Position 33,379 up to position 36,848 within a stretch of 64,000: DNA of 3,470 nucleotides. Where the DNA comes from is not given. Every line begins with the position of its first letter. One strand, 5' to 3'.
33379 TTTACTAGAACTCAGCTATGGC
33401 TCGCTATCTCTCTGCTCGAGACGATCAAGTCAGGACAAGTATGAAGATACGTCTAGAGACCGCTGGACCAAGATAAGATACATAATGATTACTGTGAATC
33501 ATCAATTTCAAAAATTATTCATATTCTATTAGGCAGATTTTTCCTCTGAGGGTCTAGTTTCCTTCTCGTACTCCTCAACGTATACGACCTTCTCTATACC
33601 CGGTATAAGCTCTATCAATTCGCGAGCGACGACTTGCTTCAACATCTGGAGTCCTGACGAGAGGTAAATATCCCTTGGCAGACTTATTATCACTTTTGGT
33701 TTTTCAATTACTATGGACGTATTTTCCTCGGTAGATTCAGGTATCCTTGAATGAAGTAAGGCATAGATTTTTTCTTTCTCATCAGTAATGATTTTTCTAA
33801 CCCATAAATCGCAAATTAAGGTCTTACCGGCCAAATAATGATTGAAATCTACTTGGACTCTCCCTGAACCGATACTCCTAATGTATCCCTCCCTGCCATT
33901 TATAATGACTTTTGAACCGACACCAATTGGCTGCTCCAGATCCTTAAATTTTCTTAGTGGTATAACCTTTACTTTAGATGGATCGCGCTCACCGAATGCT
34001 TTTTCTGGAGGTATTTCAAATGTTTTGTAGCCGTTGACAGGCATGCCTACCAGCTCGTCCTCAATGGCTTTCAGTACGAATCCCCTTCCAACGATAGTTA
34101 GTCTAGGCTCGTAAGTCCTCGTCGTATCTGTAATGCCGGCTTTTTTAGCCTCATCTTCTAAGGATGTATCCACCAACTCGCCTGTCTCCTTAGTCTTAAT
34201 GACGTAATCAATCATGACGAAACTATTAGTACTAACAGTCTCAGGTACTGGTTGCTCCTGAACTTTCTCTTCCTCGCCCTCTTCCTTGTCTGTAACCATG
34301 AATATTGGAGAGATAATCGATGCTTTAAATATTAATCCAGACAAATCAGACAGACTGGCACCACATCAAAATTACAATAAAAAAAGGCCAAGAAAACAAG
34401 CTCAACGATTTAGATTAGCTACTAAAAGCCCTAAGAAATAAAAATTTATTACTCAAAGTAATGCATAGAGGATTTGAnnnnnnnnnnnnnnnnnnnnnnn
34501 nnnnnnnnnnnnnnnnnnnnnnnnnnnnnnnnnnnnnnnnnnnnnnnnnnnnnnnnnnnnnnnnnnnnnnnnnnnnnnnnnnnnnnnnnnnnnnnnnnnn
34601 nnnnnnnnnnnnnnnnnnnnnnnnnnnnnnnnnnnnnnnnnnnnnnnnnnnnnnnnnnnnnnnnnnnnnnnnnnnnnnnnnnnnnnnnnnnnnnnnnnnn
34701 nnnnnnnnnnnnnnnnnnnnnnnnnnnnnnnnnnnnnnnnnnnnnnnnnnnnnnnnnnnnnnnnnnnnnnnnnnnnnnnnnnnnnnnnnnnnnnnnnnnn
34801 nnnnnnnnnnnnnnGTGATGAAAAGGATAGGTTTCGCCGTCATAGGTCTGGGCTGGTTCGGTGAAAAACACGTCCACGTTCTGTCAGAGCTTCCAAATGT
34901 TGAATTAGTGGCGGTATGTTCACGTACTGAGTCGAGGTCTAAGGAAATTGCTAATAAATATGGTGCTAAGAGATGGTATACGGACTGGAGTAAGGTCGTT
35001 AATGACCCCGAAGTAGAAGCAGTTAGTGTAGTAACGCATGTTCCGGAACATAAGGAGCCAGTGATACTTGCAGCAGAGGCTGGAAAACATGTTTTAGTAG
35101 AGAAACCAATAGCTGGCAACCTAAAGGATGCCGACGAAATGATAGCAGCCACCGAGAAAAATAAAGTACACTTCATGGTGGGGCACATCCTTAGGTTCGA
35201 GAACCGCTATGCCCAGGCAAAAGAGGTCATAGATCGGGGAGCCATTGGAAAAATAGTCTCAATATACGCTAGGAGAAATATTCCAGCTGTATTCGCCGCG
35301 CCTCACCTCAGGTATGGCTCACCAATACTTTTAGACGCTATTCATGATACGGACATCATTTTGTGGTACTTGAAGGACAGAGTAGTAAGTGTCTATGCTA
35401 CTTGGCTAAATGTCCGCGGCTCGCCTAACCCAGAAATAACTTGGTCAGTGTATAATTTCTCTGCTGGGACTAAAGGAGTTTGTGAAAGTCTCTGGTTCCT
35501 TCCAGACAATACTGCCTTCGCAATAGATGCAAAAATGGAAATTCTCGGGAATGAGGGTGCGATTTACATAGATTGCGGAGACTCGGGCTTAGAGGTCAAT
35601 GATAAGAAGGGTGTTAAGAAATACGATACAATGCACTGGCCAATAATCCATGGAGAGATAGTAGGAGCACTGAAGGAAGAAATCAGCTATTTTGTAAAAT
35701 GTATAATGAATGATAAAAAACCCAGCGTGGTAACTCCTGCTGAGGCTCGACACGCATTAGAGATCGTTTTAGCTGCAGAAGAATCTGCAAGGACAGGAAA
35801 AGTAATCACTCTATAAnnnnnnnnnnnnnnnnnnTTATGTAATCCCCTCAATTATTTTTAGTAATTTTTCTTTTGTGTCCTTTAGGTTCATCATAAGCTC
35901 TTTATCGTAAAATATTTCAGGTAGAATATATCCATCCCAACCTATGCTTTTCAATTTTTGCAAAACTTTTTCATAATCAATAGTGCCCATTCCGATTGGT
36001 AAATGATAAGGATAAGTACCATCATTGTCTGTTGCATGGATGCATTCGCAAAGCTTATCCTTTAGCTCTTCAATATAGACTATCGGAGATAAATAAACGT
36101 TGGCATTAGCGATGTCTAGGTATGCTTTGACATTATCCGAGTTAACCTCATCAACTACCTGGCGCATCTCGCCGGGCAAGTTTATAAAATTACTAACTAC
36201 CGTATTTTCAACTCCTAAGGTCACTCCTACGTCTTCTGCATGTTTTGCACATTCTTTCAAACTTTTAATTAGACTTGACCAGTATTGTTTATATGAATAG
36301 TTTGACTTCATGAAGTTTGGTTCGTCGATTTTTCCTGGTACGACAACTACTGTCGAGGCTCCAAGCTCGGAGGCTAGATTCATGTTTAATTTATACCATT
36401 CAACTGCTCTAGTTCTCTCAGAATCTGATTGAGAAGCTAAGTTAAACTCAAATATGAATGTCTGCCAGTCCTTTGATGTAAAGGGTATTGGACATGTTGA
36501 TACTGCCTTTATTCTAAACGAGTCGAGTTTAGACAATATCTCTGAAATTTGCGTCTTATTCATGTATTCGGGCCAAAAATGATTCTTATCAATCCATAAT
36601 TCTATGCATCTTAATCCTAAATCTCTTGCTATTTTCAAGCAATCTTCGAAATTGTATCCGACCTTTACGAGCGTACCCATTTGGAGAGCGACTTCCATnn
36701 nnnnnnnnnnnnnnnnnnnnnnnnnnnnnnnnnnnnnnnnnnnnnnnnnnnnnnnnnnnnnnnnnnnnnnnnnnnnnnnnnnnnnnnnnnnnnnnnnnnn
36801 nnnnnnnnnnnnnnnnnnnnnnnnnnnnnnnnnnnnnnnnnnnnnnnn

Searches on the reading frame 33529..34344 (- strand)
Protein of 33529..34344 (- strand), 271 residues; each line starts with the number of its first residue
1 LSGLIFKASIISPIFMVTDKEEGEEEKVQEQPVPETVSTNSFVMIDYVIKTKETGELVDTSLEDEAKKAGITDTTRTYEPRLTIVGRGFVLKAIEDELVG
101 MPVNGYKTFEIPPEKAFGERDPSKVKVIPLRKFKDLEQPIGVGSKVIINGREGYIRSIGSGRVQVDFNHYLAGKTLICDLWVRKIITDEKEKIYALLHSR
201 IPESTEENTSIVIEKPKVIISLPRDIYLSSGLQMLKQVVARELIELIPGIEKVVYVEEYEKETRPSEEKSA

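Call 74: search_protein_families(library=pfam, proteins=[window:33529-34344:-], max_evalue=0.001)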
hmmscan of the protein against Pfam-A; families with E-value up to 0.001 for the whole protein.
window:33529-34344:- (271 aa): 3 families
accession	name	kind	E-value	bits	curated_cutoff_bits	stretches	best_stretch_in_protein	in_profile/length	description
PF18046.7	FKBP26_C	-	1.2e-11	45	27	1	189-260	1-72/72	FKBP26_C-terminal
PF22199.2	FKBP26_IF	-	5.4e-10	39.5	27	1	126-171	1-46/46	FKBP26, IF domain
PF00254.34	FKBP_C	-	1.5e-07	32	21.1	1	35-124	3-78/94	FKBP-type peptidyl-prolyl cis-trans isomerase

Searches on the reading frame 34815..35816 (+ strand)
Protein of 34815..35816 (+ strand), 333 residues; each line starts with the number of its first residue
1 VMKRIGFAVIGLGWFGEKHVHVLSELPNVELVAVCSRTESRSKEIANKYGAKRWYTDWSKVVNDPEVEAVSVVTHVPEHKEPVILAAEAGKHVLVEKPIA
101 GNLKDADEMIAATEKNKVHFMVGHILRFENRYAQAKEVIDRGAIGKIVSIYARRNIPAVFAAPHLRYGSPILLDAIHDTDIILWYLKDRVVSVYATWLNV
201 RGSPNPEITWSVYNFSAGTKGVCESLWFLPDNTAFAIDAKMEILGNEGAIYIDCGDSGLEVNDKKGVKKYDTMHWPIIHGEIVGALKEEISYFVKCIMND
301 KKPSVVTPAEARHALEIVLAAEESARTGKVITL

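Call 63: search_protein_families(library=pfam, proteins=[window:34815-35816:+], max_evalue=0.001)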
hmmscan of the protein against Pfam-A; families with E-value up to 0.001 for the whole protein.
window:34815-35816:+ (333 aa): 4 families
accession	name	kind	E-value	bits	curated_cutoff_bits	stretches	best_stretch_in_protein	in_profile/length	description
PF01408.29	GFO_IDH_MocA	-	2e-30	106.4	24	1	6-124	2-120/120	Oxidoreductase family, NAD-binding Rossmann fold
PF22725.1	GFO_IDH_MocA_C3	-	8.8e-13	48.8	27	1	132-250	1-123/124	GFO/IDH/MocA C-terminal domain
PF03447.22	NAD_binding_3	-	5.3e-05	24.3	24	1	11-122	1-115/116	Homoserine dehydrogenase, NAD binding domain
PF02894.22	GFO_IDH_MocA_C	-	0.00017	21.9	22.9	1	136-333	1-218/218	Oxidoreductase family, C-terminal alpha/beta domain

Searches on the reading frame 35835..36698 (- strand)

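Call 63: search_protein_families(library=pfam, proteins=[window:35835-36698:-], max_evalue=0.001)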
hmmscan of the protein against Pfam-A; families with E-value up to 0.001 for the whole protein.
window:35835-36698:- (287 aa): 1 family
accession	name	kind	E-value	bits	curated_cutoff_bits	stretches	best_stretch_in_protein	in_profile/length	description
PF01261.30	AP_endonuc_2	-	3.6e-40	138.7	31.1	1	22-271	2-234/249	Xylose isomerase-like TIM barrel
